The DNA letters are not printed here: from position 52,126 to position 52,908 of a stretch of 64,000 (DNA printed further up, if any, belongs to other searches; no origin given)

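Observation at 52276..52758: Reverse-oriented two-transmembrane-helix gene embedded in the prophage early operon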

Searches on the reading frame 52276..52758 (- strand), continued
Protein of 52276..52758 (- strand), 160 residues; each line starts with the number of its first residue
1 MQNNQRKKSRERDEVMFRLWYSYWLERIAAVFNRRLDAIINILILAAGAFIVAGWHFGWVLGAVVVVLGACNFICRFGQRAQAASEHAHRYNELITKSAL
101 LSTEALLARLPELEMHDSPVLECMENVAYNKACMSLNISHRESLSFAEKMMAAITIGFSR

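Call 36: predict_structure(alignment_id=A2)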
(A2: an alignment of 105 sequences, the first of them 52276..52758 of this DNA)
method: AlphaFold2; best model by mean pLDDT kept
length: 160 residues; sequences in the alignment: 105
mean_pLDDT: 96.3   pTM: 0.88
mean pLDDT of the five models: 96.3, 96.2, 95.7, 95.5, 95.5
residues with pLDDT >= 90: 155; 70-90: 3; 50-70: 2; < 50: 0
segments of 3 or more residues with pLDDT < 50: none
pLDDT, mean of each block of 10 residues (from residue 1): 91 98 98 97 97 95 97 97 98 98 98 97 98 97 97 88
secondary structure, 60 per line:
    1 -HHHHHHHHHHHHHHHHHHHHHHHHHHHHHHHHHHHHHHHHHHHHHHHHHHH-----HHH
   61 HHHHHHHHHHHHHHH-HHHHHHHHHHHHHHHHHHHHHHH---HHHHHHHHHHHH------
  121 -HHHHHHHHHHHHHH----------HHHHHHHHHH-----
elements in order: H2-52 H58-75 H77-99 H103-114 H122-135 H146-155

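Call 38: find_encoding_contigs(protein=P0185, flank=7000, max_places=4)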
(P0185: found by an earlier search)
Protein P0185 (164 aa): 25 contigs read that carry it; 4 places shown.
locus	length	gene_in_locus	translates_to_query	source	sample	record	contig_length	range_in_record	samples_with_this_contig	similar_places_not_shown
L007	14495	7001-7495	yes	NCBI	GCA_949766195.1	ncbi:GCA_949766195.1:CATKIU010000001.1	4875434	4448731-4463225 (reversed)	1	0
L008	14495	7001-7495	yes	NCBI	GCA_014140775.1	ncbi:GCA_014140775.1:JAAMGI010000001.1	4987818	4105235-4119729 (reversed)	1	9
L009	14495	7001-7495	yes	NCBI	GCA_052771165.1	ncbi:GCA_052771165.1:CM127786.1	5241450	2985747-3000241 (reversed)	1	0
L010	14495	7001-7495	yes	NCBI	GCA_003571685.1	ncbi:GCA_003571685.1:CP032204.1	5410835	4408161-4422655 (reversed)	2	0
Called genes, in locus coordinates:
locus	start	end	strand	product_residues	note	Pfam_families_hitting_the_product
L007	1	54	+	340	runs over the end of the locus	PF10897:DUF2713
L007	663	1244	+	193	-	PF13274:SocA_Panacea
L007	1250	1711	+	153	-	-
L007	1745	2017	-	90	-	PF11112:PyocinActivator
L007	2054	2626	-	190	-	PF16473:Rv2179c-like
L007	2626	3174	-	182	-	PF04448:DUF551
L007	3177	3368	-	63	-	-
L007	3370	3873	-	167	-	PF13935:Ead_Ea22 (weak)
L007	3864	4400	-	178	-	-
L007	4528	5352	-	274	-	PF10065:DUF2303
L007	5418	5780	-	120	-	PF27127:YfdP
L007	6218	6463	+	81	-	-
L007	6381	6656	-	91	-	-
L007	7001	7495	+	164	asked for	-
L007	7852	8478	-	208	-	PF01381:HTH_3, PF00717:Peptidase_S24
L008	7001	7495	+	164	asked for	-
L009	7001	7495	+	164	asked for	-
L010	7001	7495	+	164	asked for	-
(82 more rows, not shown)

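Call 39: find_encoding_contigs(protein=P0171, flank=7000, max_places=3)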
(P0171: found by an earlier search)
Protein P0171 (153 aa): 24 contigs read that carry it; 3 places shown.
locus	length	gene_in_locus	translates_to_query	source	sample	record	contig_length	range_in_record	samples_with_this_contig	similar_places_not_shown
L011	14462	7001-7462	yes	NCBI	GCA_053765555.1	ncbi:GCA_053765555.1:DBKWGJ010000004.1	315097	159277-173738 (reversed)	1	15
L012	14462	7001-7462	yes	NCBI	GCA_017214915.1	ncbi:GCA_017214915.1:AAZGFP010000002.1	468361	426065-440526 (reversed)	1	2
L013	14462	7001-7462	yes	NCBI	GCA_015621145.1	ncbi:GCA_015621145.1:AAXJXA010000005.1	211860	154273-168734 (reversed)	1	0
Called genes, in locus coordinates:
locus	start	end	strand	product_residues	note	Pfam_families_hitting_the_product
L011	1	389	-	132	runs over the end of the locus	-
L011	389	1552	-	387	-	PF10123:Mu-like_Pro_N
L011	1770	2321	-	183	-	PF05069:Phage_tail_S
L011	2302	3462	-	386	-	PF04233:Phage_Mu_F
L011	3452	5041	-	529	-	PF06074:Portal_Mu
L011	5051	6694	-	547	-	-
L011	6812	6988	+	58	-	-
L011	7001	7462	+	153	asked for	-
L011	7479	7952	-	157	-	-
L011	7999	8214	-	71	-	-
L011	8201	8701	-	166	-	PF08822:DUF1804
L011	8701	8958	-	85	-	-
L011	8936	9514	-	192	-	PF23793:LysC (weak)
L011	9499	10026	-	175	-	PF00959:Phage_lysozyme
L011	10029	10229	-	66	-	PF04971:Phage_holin_2_1, PF16080:Phage_holin_2_3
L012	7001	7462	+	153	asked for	-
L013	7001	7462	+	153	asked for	-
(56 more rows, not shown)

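Call 40: fold_search(model_id=the predicted structure, library=afdb50)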
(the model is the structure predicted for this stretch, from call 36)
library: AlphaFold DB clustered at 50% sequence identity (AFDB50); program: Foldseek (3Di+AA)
matches with E <= 10: 577; with E <= 0.001: 98
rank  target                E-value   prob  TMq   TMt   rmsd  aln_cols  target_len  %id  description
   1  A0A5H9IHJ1            2.3e-12  1.00  0.94  0.94   0.7       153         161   50  SMODS and SLOG-associating 2TM effector domain-containing protein [Salmonella paratyphi A]
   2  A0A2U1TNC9            4.4e-09  1.00  0.90  0.93   1.1       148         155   38  Uncharacterized protein [Brenneria roseae subsp. americana]
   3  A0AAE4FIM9            9.8e-08  1.00  0.87  0.92   1.1       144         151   30  Uncharacterized protein [Morganella morganii]
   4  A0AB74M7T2            1.1e-07  1.00  0.76  0.62   3.0       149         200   35  Uncharacterized protein [Escherichia coli]
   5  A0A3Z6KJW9            1.2e-07  1.00  0.90  0.94   1.3       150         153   30  Fels-2 prophage protein [Salmonella typhimurium]
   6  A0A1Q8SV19            1.3e-07  1.00  0.92  0.83   1.1       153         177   26  SMODS and SLOG-associating 2TM effector domain-containing protein [Salinicola socius]
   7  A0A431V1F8            1.8e-07  1.00  0.89  0.86   1.3       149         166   29  Uncharacterized protein [Halomonas nitroreducens]
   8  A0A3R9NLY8            2.1e-07  1.00  0.90  0.86   1.3       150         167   27  SLATT domain-containing protein [Enterobacter huaxiensis]
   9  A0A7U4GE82            2.1e-07  1.00  0.89  0.85   1.4       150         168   31  Uncharacterized protein [Yersinia enterocolitica LC20]
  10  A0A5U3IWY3            2.2e-07  1.00  0.90  0.94   1.0       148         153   30  DUF4231 domain-containing protein [Salmonella enterica]
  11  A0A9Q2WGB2            2.8e-07  1.00  0.87  0.91   1.1       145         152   30  Uncharacterized protein [Enterobacter hormaechei subsp. hoffmannii]
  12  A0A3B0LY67            2.8e-07  1.00  0.88  0.90   1.4       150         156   29  Uncharacterized protein [Arsenophonus endosymbiont of Trialeurodes vaporariorum]
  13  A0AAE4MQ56            4.5e-07  1.00  0.88  0.90   1.6       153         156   28  Uncharacterized protein [Klebsiella quasipneumoniae subsp. similipneumoniae]
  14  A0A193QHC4            5.8e-07  1.00  0.86  0.94   1.1       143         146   24  Uncharacterized protein [Sodalis glossinidius (strain morsitans)]
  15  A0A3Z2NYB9            6.4e-07  1.00  0.85  0.89   1.5       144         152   27  Uncharacterized protein [Salmonella enteritidis]
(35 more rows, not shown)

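Call 44: fold_search(model_id=the predicted structure, library=pdb)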
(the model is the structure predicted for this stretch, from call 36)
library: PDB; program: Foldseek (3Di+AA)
matches with E <= 10: 110; with E <= 0.001: 0
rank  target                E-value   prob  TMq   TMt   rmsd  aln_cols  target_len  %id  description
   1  4z9i_B                1.1e+00  0.18  0.27  0.27  19.4       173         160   12  Asp-TarS from E. coli (released 2016-07-20)
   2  9ync_A                1.6e+00  0.12  0.26  0.02  25.4       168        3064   12  Motor domains of phi-like human dynein-1 bound to dynactin-p150glued and LIS1 (released 2026-01-28)
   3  9dh5                  2.0e+00  0.15  0.28  0.03  23.4       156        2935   11  State-1 of the motor domain from full-length human dynein-1 in 5mM AMPPNP with 5mM Mg2+ (released 2025-04-23)
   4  9s99_B                2.6e+00  0.13  0.34  0.28  14.1       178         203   13  CdvB2 filament - high twist, class B (released 2026-01-28)
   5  4z9h_B                2.9e+00  0.12  0.30  0.31  18.8       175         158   14  Asp-Tar from E. coli (released 2016-07-20)
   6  8zar_B                3.1e+00  0.09  0.27  0.14  20.1       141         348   16  EmrAB-TolC MFS-type tripartite multidrug efflux pump FA (released 2025-04-30)
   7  9s98_C                3.2e+00  0.10  0.30  0.26  15.0       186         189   12  CdvB2 filament - high twist, class A (released 2026-01-28)
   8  9vkn_B                3.2e+00  0.07  0.18  0.20  18.1       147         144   15  Crystal structure of DhdR in complex with inducer L2HG (released 2025-08-06)
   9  4mu6                  3.4e+00  0.08  0.26  0.17  34.1       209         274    9  Crystal Structure of the N-terminal domain of Effector Protein LegC3 from Legionella pneumophila (released 2013-12-11)
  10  5nmo_B                3.6e+00  0.23  0.38  0.43  15.4       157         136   12  Structure of the Bacillus subtilis Smc Joint domain (released 2017-06-21)
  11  9s99_A                3.6e+00  0.10  0.32  0.29  14.3       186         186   12  CdvB2 filament - high twist, class B (released 2026-01-28)
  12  9jpk_B                3.6e+00  0.09  0.22  0.25  17.6       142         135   10  Crystal structure of DhdR inducer binding domain (released 2024-11-06)
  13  2ch7_A                3.7e+00  0.12  0.33  0.20  31.3       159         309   19  Crystal structure of the cytoplasmic domain of a bacterial chemoreceptor from Thermotoga maritima (released 2006-04-18)
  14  4z9i_A                3.7e+00  0.08  0.24  0.24  19.4       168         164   12  Asp-TarS from E. coli (released 2016-07-20)
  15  9vkn_A                3.7e+00  0.04  0.17  0.18  18.4       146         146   14  Crystal structure of DhdR in complex with inducer L2HG (released 2025-08-06)
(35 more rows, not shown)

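Call 45: search_protein_families(proteins=[P0015, P0171, P0185, P0034, P0012, P0050, P0080, P0100, P0130, P0145], library=ncbifam, max_evalue=0.1)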
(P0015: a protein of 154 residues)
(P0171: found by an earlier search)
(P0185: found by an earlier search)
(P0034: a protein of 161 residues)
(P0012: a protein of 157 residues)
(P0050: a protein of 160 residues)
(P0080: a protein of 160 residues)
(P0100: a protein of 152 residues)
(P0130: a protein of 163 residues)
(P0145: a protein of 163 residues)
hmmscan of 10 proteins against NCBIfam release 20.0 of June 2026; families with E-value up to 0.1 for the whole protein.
P0015 (154 aa): 0 families

P0171 (153 aa): 3 families
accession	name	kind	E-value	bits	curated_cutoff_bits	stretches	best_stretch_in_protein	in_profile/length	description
NF033632.1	SLATT_4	domain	0.001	18.9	55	1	26-97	27-106/154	SLATT domain-containing protein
TIGR01128.2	holA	equivalog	0.019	14.3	80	1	19-111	201-296/316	DNA polymerase III subunit delta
NF005662.0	PRK07445.1-4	equivalog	0.09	11.3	640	0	73-145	18-89/467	O-succinylbenzoic acid--CoA ligase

P0185 (164 aa): 0 families

P0034 (161 aa): 2 families
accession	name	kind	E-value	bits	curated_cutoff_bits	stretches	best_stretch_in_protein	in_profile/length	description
NF033632.1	SLATT_4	domain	0.00012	21.9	55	1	36-104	34-111/154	SLATT domain-containing protein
NF002075.0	PRK00913.2-2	equivalog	0.0036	16.2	468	1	29-159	150-274/502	leucyl aminopeptidase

P0012 (157 aa): 2 families
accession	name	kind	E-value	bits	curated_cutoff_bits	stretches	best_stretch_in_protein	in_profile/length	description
NF033632.1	SLATT_4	domain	0.0019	18.1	55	1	40-92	40-100/154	SLATT domain-containing protein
NF033634.1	SLATT_1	domain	0.011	15.7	41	1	25-102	18-105/132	SLATT domain-containing protein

P0050 (160 aa): 1 family
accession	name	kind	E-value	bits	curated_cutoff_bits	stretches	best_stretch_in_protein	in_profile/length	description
NF033632.1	SLATT_4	domain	0.093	12.6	55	0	24-95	24-104/154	SLATT domain-containing protein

P0080 (160 aa): 1 family
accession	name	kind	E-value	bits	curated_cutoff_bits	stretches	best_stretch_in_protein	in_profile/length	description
NF033632.1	SLATT_4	domain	0.03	14.2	55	1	37-103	33-110/154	SLATT domain-containing protein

P0100 (152 aa): 0 families

P0130 (163 aa): 0 families

P0145 (163 aa): 2 families
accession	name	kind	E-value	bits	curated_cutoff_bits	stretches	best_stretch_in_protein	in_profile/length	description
NF033632.1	SLATT_4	domain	0.00013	21.9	55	1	28-94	26-100/154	SLATT domain-containing protein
NF005801.1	PRK07656.1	equivalog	0.014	14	657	1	13-70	79-134/500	FadD3 family acyl-CoA ligase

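Call 46: search_protein_families(proteins=[P0015, P0171, P0185, P0034, P0012, P0050, P0080, P0100, P0130, P0145], library=padloc, max_evalue=0.1)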
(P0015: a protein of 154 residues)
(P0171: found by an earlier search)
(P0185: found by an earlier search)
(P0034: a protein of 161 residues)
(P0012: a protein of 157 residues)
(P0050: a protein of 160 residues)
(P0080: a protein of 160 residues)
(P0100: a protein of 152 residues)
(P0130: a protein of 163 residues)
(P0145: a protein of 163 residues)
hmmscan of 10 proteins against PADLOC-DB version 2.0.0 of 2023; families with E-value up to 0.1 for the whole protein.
P0015 (154 aa): 1 family
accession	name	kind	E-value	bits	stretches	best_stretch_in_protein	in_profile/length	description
PDLC00712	Effector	-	0.024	12.7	1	52-92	67-107/171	2TM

P0171 (153 aa): 0 families

P0185 (164 aa): 0 families

P0034 (161 aa): 0 families

P0012 (157 aa): 0 families

P0050 (160 aa): 0 families

P0080 (160 aa): 0 families

P0100 (152 aa): 0 families

P0130 (163 aa): 0 families

P0145 (163 aa): 1 family
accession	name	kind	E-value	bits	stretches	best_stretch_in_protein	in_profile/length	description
PDLC03794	RTasSLATT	-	0.00015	19.6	1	50-105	59-114/176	DRT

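Call 47: search_dna_similar(query=P0185, collection=phages, mode=protein, max_rows=40, max_evalue=0.001)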
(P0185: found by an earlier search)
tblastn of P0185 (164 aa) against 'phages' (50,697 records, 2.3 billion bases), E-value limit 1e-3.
Records with a match: 5; places in all: 5; records where one place covers at least 80% of the query: 4.
Best place of each record, by identity: <60% 5.
By first word of the organism name: Yersinia 2; Felsduovirus 1; Providencia 1; Elizabethkingia 1.
By host as written in the record: Yersinia enterocolitica 2; Salmonella typhimurium LT2 1; Providencia stuartii 1; Elizabethkingia anophelis 1.
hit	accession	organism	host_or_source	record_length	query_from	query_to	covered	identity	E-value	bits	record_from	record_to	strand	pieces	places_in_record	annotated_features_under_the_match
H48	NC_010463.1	Felsduovirus Fels2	Salmonella typhimurium LT2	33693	1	153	93%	35.1%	2e-18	87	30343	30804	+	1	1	hypothetical protein (x2)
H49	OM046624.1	Yersinia phage vB_YenM_42.18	Yersinia enterocolitica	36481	2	150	91%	34.2%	3e-19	89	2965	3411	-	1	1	hypothetical protein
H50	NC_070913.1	Yersinia phage vB_YenM_42.18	Yersinia enterocolitica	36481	2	150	91%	34.2%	3e-19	89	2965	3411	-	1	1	hypothetical protein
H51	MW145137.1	Providencia phage PSTNGR2lys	Providencia stuartii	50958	1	133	81%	36.8%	4e-20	92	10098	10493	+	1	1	hypothetical protein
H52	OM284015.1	Elizabethkingia phage EKP1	Elizabethkingia anophelis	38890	1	123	75%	30.9%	4e-15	77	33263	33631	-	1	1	hypothetical protein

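Call 49: get_annotated_region(hit=H48, flank=4000)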
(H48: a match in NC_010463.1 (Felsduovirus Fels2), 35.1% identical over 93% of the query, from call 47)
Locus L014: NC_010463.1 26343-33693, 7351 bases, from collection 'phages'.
description: Enterobacteria phage Fels-2, complete genome.
organism: Felsduovirus Fels2 (NCBI taxid 194701)
taxonomy: Viruses; Duplodnaviria; Heunggongvirae; Uroviricota; Caudoviricetes; Peduoviridae; Felsduovirus
host: Salmonella typhimurium LT2; source: -; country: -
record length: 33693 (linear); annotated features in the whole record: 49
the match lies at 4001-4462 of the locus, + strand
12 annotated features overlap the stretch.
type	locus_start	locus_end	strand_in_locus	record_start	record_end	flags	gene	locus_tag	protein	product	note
CDS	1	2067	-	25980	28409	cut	-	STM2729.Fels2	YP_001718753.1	P2 gpA-like protein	DNA replication; Sequence similarity to: NP_958093.1| gp36 [Enterobacteria phage PsP3] & NP_052289.1| A protein ...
CDS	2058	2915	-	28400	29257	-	-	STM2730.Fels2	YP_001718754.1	DNA adenine methylase-like protein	Sequence similarity to: YP_001457654.1| retron EC67 DNA adenine methylase [Escherichia coli HS]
CDS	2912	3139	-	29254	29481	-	-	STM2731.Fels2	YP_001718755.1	DksA-like zinc finger domain containing protein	putative C4-type zinc finger domain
CDS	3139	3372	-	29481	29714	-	-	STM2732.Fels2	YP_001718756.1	hypothetical protein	Sequence similarity to: NP_958090.1| gp33 [Enterobacteria phage PsP3] & NP_052284.1| Orf79 [Enterobacteria phage 186]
CDS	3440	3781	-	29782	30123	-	-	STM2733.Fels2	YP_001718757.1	hypothetical protein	Sequence similarity to: YP_001457651.1hypothetical protein EcHS_A0914 [Escherichia coli HS]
CDS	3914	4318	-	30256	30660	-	-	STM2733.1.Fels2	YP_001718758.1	hypothetical protein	-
CDS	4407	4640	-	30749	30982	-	-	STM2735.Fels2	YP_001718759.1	hypothetical protein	Sequence similarity to: NP_052282.1| Fil [Enterobacteria phage 186] & NP_958089.1| gp32 [Enterobacteria phage PsP3]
CDS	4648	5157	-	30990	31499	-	-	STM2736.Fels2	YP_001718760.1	bacteriophage regulatory protein CII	Sequence similarity to: NP_052281.1| CII [Enterobacteria phage 186] & NP_958088.1| gp31 [Enterobacteria phage PsP3]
CDS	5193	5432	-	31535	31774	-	-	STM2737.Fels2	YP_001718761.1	bacteriophage regulatory protein Ap1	appears to assist derepression during prophage induction; Sequence similarity to: NP_052280.1| Apl [Enterobacteria ...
CDS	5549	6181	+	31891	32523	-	-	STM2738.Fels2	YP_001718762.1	P2 CI-like protein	Sequence similarity to: NP_052279.1| CI repressor [Enterobacteria phage 186] & NP_958086.1| CI [Enterobacteria phage ...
CDS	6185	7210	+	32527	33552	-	int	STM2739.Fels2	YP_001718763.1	site-specific integrase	Int; binds dsDNA; cleaves and religates DNA through a covalent phosphotyrosine intermediate; bacteriophage P2 Int ...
misc_feature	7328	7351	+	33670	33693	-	-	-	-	-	Part of prophage attP (integration site): join to 1..23 to reestablish native attP site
